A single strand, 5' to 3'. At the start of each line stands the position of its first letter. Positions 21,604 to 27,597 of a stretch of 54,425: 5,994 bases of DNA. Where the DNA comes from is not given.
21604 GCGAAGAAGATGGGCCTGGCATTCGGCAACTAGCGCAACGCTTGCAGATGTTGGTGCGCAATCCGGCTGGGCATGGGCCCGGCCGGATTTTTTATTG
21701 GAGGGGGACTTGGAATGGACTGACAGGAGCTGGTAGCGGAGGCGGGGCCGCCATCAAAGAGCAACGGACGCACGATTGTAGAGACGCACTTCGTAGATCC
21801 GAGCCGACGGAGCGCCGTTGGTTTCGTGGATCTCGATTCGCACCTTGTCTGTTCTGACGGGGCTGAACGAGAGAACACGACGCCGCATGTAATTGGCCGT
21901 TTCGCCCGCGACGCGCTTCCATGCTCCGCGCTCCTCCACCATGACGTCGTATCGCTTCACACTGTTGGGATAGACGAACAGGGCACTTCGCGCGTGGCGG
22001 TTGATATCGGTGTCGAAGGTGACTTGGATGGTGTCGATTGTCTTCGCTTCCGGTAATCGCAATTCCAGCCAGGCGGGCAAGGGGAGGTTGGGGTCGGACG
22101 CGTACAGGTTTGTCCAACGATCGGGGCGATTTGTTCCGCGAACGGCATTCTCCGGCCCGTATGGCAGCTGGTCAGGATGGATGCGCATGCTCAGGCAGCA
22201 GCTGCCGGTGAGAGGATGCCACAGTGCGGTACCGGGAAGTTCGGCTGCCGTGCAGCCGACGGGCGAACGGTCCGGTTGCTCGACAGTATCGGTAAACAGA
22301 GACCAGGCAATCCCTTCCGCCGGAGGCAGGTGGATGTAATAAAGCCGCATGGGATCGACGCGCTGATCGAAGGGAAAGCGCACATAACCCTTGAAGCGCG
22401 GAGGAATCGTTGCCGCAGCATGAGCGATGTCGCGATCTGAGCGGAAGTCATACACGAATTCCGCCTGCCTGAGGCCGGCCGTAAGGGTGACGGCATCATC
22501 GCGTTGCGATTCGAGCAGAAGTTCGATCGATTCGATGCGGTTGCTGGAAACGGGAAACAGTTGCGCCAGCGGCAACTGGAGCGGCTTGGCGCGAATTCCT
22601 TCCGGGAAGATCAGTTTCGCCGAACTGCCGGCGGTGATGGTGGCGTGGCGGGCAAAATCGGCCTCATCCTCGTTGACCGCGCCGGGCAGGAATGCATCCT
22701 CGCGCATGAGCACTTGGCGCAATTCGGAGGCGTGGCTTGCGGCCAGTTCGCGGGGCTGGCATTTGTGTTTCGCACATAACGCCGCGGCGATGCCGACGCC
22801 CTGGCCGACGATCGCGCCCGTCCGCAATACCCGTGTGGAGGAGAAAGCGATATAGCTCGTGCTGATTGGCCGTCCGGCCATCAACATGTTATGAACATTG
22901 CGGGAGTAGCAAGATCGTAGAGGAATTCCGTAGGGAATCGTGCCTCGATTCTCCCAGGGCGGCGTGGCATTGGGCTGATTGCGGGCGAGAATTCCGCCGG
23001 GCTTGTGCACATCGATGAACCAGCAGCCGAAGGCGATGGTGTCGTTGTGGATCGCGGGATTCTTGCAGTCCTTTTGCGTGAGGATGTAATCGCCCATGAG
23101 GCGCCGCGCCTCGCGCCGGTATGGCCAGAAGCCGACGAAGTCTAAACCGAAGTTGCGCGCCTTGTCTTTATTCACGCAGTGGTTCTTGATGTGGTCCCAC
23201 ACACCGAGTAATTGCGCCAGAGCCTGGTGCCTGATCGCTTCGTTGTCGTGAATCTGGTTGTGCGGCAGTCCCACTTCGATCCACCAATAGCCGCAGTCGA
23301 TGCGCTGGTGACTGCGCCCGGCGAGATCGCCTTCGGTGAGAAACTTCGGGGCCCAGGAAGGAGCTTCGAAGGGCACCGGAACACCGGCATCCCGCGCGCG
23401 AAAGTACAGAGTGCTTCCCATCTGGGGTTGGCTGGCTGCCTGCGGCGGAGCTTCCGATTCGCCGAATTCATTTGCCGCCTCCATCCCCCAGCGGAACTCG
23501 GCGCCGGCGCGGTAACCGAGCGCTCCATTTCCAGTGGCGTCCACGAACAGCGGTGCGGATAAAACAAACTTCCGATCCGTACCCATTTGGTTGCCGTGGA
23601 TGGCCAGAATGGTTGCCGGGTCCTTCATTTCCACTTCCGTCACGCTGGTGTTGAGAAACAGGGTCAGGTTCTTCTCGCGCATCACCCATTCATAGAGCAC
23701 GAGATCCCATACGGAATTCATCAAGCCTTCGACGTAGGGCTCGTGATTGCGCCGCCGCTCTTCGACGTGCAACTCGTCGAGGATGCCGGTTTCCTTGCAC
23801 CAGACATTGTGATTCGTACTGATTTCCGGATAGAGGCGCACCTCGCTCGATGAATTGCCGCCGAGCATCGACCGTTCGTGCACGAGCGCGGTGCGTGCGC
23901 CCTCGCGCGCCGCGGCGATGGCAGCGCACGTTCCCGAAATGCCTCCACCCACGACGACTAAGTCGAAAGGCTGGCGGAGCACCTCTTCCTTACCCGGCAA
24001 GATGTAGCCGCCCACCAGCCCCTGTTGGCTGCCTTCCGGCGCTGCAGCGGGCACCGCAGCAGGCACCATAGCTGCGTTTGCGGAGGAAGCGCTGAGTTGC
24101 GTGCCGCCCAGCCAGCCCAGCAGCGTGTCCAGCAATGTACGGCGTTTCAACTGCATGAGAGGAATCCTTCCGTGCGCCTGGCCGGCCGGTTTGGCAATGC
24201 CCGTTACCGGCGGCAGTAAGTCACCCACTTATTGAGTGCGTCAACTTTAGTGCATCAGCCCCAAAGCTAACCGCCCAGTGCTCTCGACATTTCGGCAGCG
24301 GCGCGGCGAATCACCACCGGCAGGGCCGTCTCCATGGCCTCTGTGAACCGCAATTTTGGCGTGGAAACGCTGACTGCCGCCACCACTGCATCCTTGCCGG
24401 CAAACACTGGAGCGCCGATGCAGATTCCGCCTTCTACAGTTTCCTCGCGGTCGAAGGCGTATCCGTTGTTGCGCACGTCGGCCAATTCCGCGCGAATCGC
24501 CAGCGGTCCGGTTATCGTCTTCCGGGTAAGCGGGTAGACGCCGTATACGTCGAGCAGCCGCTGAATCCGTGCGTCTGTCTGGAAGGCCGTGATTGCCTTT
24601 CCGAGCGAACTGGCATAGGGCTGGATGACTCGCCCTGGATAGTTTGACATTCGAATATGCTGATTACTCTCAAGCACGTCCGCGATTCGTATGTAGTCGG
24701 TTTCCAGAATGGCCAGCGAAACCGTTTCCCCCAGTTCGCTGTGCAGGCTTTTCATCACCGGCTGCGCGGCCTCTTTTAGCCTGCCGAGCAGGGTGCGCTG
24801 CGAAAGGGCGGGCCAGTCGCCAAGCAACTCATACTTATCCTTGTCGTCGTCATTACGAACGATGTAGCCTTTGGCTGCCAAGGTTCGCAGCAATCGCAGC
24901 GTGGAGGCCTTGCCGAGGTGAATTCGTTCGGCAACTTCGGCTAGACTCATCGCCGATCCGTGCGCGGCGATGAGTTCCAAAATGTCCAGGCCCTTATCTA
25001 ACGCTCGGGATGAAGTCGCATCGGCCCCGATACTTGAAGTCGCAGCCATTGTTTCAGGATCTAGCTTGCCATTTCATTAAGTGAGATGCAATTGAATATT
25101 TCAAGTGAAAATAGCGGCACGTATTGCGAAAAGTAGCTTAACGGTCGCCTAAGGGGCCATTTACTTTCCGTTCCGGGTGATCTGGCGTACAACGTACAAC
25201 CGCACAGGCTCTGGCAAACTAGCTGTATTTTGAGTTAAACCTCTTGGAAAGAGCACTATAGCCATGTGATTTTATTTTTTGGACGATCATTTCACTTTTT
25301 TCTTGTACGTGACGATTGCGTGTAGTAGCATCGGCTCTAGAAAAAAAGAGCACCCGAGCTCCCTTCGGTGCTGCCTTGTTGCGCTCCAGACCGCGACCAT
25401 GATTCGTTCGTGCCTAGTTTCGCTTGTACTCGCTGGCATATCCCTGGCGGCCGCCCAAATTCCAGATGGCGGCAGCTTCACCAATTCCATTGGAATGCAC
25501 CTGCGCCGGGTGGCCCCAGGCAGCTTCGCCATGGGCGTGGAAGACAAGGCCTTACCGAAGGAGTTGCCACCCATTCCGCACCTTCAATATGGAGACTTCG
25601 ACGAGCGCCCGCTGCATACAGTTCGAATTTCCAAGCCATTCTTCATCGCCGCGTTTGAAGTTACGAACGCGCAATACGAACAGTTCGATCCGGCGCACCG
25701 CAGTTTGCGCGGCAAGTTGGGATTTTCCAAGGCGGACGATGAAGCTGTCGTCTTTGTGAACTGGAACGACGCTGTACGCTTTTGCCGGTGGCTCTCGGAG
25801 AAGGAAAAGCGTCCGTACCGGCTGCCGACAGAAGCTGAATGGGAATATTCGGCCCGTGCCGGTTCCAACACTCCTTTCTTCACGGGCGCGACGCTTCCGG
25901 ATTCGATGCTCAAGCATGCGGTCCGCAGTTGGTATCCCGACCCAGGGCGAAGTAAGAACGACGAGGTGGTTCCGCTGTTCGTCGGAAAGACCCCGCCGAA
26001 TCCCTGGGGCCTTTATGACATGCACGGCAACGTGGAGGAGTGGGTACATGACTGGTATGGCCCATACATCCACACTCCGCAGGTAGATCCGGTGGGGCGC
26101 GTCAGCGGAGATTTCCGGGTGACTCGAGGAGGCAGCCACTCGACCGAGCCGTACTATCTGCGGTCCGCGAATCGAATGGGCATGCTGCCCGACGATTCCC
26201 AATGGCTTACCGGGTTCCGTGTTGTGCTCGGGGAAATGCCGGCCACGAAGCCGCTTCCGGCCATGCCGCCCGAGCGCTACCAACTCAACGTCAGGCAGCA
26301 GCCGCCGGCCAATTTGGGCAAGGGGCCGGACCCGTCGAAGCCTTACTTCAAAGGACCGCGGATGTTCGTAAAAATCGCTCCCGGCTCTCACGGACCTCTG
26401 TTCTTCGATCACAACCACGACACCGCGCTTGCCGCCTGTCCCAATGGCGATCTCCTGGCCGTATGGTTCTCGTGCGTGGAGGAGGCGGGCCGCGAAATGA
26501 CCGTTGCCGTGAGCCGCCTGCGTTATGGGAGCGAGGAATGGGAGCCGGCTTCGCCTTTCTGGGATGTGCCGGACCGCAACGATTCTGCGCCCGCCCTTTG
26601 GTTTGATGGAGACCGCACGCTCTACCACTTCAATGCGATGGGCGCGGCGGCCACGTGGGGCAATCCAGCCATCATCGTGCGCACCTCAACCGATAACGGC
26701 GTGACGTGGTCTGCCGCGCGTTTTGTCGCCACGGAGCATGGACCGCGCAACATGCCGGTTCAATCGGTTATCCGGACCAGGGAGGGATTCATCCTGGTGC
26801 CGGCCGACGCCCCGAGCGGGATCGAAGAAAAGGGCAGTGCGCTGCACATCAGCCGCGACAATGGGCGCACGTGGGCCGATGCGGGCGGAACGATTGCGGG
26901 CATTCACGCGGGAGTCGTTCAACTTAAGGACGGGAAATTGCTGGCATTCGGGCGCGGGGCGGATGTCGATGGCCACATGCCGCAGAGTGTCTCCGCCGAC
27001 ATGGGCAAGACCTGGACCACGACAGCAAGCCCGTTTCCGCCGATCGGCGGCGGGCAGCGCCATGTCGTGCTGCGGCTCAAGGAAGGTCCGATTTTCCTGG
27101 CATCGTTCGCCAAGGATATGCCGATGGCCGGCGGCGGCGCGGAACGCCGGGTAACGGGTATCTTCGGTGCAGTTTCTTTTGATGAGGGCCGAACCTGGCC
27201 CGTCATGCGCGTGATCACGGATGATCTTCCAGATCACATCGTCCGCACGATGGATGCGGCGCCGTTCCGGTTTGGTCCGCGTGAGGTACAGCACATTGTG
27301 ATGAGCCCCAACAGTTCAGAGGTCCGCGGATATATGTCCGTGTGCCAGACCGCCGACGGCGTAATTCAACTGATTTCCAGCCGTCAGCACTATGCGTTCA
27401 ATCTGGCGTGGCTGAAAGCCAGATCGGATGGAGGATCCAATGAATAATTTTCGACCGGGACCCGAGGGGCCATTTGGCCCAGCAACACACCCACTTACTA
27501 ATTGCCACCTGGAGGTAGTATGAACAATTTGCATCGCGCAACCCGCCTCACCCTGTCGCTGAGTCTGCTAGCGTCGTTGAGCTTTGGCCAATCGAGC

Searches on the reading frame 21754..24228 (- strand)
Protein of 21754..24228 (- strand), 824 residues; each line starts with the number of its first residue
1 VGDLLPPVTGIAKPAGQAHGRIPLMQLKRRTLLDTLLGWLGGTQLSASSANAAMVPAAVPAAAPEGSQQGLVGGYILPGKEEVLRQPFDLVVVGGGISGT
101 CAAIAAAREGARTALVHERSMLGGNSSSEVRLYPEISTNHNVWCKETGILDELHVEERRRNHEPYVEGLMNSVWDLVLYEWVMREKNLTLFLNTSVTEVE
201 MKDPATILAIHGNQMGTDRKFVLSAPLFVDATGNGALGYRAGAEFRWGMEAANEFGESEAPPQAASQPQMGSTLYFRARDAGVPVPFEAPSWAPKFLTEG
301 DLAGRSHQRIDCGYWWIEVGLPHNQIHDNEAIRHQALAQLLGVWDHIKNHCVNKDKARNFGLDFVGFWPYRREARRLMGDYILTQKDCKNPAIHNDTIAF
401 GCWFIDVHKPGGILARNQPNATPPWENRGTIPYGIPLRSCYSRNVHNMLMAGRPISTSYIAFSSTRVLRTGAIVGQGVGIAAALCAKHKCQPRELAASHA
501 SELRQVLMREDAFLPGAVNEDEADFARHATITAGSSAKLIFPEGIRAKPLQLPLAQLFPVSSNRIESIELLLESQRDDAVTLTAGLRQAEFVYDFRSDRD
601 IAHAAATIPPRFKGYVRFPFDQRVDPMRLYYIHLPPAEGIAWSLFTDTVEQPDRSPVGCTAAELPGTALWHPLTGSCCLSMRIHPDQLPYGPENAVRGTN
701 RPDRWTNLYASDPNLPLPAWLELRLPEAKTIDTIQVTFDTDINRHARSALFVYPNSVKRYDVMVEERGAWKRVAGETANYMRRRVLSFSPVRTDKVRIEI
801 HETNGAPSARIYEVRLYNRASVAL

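Call 8: search_protein_families(library=pfam, proteins=[window:21754-24228:-], max_evalue=0.001)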
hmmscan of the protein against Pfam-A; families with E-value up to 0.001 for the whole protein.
window:21754-24228:- (824 aa): 8 families
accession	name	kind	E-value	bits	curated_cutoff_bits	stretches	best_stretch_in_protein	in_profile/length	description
PF12831.13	FAD_oxidored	-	1.7e-79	268.5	27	1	89-506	1-415/416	FAD dependent oxidoreductase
PF13450.12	NAD_binding_8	-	1.3e-06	29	21.9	1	92-131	1-40/68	NAD(P)-binding Rossmann-like domain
PF00754.31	F5_F8_type_C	-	5.6e-06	26.9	28.2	1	690-813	12-126/127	F5/8 type C domain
PF01266.30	DAO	-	6.9e-06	26.3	27.9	1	89-127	1-40/353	FAD dependent oxidoreductase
PF01134.28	GIDA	-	1.8e-05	24.4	22.1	1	89-121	1-34/391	Glucose inhibited division protein A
PF00890.30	FAD_binding_2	-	2.6e-05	24.1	20.4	1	89-126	1-38/414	FAD binding domain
PF22633.2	F5_F8_type_C_2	-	7.8e-05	23.7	27.8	1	714-798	17-91/91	NedA-like, galactose-binding domain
PF07992.20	Pyr_redox_2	-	0.0005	20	26.1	0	88-125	1-39/291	Pyridine nucleotide-disulphide oxidoreductase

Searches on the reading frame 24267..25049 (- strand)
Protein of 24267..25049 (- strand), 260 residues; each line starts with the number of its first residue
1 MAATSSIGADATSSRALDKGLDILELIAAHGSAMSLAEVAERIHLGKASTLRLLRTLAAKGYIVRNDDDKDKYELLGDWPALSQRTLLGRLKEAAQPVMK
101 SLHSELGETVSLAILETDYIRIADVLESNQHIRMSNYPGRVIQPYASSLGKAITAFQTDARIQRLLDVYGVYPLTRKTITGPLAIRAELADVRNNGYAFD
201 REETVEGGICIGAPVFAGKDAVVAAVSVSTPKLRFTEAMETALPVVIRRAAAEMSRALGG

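Call 8: search_protein_families(library=pfam, proteins=[window:24267-25049:-], max_evalue=0.001)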
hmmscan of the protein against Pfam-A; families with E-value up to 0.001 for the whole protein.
window:24267-25049:- (260 aa): 7 families
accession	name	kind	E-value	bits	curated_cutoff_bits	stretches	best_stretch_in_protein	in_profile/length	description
PF01614.24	IclR_C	-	1.6e-39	135.6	24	1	91-256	9-174/174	Bacterial transcriptional regulator IclR C-terminal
PF09339.16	HTH_IclR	-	1.5e-15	57.1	22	1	16-66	1-51/52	IclR helix-turn-helix domain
PF12802.13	MarR_2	-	2.9e-07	31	27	1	22-72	9-59/61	MarR family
PF01047.28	MarR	-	2e-06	28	24.6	1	22-72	7-56/59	MarR family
PF08100.18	Dimerisation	-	4.1e-06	27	25.6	1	21-74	28-82/93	O-methyltransferase dimerisation domain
PF13412.12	HTH_24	-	1.7e-05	24.8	21.9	1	21-63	6-47/48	Winged helix-turn-helix DNA-binding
PF13463.12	HTH_27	-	0.00018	22.2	22.2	1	23-72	8-57/68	Winged helix DNA-binding domain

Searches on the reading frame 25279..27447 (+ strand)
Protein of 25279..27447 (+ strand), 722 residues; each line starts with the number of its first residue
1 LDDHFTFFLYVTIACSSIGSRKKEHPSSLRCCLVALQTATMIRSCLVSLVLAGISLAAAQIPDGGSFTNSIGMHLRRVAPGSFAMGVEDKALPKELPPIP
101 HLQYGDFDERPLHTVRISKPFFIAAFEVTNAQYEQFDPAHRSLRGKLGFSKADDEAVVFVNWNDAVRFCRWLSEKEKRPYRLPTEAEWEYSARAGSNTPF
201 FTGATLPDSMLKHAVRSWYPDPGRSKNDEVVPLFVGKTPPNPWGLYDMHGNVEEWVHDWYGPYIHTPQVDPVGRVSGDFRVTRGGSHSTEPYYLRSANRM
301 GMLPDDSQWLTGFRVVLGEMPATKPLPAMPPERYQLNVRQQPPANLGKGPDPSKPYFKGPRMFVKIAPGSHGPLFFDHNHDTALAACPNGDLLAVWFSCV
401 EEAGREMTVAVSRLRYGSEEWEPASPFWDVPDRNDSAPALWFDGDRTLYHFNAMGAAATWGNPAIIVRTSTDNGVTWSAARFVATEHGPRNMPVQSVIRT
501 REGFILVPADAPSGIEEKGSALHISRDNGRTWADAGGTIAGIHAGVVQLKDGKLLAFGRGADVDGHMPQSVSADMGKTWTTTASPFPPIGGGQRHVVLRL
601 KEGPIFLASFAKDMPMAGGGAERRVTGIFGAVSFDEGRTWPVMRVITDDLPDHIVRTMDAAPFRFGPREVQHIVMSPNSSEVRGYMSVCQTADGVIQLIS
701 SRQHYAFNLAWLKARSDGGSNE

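Call 8: search_protein_families(library=pfam, proteins=[window:25279-27447:+], max_evalue=0.001)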
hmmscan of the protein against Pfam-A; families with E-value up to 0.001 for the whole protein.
window:25279-27447:+ (722 aa): 3 families
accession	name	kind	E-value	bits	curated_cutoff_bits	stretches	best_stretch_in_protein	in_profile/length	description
PF03781.23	FGE-sulfatase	-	2e-45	155.9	23.3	1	78-316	8-254/255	Sulfatase-modifying factor enzyme 1-like domain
PF13088.12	BNR_2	-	4.6e-22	79.1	31.4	1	390-679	1-259/277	BNR repeat-like domain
PF02012.26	BNR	-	1.1e-07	31.2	27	0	469-478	2-11/12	BNR/Asp-box repeat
